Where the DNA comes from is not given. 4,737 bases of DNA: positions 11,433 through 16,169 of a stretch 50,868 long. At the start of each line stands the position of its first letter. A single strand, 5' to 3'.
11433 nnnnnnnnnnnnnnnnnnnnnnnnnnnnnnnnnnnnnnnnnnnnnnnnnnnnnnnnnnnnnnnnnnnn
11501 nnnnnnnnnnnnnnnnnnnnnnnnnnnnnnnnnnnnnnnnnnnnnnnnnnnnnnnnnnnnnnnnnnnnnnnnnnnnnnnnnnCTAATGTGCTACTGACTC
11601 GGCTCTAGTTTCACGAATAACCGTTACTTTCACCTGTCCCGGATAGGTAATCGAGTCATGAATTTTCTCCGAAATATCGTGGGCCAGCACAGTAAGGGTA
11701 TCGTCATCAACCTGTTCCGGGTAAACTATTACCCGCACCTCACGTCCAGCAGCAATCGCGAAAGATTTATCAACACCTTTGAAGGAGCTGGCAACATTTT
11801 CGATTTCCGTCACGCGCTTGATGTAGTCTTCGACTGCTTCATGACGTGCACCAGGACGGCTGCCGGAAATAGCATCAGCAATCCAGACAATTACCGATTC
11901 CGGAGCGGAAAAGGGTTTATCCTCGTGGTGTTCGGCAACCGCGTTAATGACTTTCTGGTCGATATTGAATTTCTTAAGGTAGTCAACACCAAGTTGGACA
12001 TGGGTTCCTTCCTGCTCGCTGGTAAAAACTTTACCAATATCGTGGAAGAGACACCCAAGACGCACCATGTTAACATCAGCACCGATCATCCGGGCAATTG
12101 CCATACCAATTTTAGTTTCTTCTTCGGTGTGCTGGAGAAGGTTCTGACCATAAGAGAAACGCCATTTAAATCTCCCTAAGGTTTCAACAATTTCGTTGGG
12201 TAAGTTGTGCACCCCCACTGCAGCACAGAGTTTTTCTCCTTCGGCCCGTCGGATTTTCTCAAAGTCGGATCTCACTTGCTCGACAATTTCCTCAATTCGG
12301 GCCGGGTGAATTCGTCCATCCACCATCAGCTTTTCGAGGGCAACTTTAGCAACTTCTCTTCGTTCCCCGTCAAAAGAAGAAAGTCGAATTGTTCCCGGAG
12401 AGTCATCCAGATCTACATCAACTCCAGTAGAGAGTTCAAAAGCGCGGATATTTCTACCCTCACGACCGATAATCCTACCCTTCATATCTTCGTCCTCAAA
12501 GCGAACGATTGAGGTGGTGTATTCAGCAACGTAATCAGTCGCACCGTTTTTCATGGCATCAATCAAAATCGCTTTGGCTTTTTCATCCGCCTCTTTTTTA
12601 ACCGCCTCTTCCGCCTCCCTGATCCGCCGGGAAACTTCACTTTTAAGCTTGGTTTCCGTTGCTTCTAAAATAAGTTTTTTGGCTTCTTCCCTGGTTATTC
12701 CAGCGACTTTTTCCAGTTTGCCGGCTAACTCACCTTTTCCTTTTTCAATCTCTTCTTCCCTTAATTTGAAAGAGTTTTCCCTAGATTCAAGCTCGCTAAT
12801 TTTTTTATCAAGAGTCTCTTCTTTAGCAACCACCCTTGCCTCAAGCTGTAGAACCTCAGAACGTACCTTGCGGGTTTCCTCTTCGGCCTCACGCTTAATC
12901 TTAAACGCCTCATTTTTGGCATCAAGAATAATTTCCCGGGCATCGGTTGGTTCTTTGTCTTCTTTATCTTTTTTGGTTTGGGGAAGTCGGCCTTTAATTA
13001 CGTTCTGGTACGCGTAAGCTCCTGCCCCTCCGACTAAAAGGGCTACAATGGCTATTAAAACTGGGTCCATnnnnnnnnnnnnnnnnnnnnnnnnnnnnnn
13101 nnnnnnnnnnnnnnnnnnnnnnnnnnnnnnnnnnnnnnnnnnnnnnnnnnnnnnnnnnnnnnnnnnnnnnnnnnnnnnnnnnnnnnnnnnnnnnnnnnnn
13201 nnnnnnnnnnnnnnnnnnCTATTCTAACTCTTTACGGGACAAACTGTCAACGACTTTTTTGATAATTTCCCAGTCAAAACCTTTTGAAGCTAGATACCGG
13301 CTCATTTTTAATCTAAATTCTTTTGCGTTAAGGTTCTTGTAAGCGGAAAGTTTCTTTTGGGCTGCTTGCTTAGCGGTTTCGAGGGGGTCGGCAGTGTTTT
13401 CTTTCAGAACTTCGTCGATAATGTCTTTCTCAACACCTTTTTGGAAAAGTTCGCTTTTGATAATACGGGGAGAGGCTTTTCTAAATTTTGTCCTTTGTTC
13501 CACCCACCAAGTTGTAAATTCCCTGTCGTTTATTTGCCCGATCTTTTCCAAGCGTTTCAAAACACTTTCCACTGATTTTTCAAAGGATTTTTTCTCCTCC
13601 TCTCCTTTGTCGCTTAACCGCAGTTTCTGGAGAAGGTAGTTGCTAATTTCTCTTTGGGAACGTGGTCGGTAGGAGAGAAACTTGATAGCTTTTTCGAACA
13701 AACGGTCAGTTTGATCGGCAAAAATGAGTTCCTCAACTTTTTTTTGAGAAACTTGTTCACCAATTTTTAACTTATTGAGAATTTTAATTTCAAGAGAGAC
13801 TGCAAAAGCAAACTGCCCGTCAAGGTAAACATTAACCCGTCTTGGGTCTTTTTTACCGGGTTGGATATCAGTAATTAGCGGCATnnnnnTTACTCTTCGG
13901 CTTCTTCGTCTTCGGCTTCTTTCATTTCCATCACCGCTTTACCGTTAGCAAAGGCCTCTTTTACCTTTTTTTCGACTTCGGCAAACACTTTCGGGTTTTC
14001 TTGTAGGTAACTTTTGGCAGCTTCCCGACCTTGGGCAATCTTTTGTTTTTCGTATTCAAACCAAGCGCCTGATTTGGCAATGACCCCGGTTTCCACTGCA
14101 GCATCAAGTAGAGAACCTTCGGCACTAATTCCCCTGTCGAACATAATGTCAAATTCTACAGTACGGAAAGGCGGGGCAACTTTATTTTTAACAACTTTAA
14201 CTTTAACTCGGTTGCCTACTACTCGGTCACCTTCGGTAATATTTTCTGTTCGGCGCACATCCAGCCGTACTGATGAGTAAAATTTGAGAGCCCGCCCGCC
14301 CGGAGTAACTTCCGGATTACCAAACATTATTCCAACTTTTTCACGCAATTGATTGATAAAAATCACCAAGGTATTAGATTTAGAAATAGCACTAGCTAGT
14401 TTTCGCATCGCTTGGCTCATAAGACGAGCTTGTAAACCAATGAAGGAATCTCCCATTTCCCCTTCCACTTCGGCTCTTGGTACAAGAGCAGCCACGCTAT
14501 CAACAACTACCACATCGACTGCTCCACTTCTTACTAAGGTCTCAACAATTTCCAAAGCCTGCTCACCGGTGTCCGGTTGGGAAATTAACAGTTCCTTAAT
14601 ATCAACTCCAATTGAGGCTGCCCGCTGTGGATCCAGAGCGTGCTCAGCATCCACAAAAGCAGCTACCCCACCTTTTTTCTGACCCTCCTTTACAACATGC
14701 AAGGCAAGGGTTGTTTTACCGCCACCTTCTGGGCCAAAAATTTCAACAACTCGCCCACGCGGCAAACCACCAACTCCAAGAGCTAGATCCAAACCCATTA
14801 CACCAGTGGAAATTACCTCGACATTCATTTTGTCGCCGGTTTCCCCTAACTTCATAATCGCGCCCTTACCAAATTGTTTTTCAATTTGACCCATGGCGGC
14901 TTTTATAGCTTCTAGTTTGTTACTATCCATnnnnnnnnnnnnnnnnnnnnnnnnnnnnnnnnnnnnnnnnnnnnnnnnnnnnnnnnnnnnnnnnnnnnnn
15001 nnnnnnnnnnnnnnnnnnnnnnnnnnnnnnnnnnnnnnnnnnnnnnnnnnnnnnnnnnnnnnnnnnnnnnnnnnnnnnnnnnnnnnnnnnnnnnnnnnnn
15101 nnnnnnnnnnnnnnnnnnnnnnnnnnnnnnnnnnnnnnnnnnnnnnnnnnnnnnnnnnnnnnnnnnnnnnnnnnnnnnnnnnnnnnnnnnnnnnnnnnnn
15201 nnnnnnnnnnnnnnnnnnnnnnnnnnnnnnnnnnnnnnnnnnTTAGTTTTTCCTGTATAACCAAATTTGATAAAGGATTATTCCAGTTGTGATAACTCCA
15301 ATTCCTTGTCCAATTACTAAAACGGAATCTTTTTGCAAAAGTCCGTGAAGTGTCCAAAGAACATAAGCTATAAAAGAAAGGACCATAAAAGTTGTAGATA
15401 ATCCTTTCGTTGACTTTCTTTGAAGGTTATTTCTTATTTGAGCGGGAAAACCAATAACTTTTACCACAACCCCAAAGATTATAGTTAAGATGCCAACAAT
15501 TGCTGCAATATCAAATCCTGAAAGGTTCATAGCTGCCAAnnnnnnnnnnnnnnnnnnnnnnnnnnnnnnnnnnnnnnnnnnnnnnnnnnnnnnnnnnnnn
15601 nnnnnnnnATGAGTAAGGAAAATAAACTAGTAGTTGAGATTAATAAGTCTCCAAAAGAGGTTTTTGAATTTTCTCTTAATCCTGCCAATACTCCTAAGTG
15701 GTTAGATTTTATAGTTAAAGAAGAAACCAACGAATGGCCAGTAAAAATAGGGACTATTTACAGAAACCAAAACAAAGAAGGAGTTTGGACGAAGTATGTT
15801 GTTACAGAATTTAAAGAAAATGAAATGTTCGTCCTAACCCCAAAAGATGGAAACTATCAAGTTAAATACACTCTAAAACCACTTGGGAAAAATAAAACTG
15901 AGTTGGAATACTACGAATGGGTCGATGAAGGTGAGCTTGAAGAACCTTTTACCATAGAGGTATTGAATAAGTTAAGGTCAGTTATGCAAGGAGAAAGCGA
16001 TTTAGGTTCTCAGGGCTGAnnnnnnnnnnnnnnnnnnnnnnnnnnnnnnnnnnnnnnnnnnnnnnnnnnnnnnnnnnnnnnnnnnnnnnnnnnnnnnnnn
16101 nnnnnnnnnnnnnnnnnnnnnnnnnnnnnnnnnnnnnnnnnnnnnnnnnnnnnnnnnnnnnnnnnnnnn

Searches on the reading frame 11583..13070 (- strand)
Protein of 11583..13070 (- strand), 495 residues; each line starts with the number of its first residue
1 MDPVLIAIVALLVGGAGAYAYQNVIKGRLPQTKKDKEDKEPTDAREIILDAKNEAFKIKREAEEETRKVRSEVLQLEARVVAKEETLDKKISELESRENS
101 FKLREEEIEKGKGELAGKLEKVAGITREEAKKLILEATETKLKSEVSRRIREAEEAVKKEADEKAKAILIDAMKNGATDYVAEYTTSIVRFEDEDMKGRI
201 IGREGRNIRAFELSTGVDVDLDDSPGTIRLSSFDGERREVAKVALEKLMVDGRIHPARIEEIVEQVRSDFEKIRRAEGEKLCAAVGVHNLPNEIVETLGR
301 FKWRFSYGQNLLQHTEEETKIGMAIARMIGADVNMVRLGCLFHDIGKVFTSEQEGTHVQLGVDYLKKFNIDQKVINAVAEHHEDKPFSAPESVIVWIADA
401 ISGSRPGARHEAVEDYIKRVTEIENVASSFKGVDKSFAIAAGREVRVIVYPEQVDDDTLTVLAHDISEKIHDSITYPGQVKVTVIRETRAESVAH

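Call 67: search_protein_families(library=pfam, proteins=[window:11583-13070:-], max_evalue=0.00001)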
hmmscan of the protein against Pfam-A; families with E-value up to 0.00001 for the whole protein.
window:11583-13070:- (495 aa): 3 families
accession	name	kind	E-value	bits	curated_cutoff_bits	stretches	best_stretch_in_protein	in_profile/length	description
PF12072.13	RNase_Y_N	-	6.5e-27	94.7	32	1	41-180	48-201/201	RNase Y N-terminal region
PF01966.28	HD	-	3e-15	57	22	1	312-402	2-114/116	HD domain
PF00013.35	KH_1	-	1.3e-06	28.5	21.5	1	194-246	8-65/66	KH domain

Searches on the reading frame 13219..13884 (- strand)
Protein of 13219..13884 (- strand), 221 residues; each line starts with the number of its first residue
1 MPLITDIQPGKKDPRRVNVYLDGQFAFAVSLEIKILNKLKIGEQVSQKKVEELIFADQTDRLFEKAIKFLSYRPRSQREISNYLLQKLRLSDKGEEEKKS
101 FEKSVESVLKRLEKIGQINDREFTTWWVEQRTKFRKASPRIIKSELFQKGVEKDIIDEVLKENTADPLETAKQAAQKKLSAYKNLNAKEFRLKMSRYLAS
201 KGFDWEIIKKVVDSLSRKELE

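Call 67: search_protein_families(library=pfam, proteins=[window:13219-13884:-], max_evalue=0.00001)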
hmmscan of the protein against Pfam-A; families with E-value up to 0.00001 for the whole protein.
window:13219-13884:- (221 aa): 3 families
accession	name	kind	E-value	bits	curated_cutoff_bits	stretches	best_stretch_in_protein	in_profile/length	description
PF21982.2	RecX_HTH1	-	1.5e-13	50.9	26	1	63-87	2-26/40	RecX, first three-helix domain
PF21981.2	RecX_HTH3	-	2.5e-12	47.2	26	1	168-212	4-48/48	RecX, third three-helix domain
PF02631.22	RecX_HTH2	-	3.6e-12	46.8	26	1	119-160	1-42/42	RecX, second three-helix domain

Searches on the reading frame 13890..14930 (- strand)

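Call 67: search_protein_families(library=pfam, proteins=[window:13890-14930:-], max_evalue=0.00001)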
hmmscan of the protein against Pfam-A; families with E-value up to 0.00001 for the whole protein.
window:13890-14930:- (346 aa): 4 families
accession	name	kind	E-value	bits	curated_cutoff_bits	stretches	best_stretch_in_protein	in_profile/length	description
PF00154.27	RecA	-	2.2e-134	447.3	27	1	8-269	2-262/262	recA bacterial DNA recombination protein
PF21096.2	RecA_C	-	8.3e-23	80.7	27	1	272-327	1-56/57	RecA C-terminal domain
PF06745.19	ATPase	-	6.1e-11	42.6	26.6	1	40-117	1-80/231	KaiC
PF08423.17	Rad51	-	6.9e-08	32.5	22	1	36-229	4-213/244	Rad51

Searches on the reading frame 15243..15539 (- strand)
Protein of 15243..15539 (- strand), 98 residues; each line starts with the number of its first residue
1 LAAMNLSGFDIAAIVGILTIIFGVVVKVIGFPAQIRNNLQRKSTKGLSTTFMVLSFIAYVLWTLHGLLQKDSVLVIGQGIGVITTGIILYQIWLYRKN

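Call 67: search_protein_families(library=pfam, proteins=[window:15243-15539:-], max_evalue=0.00001)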
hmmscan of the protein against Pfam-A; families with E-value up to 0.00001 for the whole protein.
window:15243-15539:- (98 aa): 2 families
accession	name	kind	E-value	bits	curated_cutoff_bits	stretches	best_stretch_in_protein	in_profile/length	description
PF03083.21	MtN3_slv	-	5e-09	36.5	23.7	1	15-97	3-84/87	Sugar efflux transporter for intercellular exchange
PF04193.19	PQ-loop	-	1.1e-07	31.9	22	1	18-72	8-58/61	PQ loop repeat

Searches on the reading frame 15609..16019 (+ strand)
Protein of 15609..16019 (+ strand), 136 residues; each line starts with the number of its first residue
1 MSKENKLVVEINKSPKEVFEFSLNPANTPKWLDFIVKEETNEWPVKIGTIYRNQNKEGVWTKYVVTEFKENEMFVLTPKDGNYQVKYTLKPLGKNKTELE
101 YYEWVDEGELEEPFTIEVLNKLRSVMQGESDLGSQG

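Call 67: search_protein_families(library=pfam, proteins=[window:15609-16019:+], max_evalue=0.00001)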
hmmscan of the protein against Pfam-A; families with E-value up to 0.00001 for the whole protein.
window:15609-16019:+ (136 aa): 1 family
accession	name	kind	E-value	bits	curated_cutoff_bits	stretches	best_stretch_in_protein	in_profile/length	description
PF10604.15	Polyketide_cyc2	-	1.4e-08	35.6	27.4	1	8-119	7-126/142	Polyketide cyclase / dehydrase and lipid transport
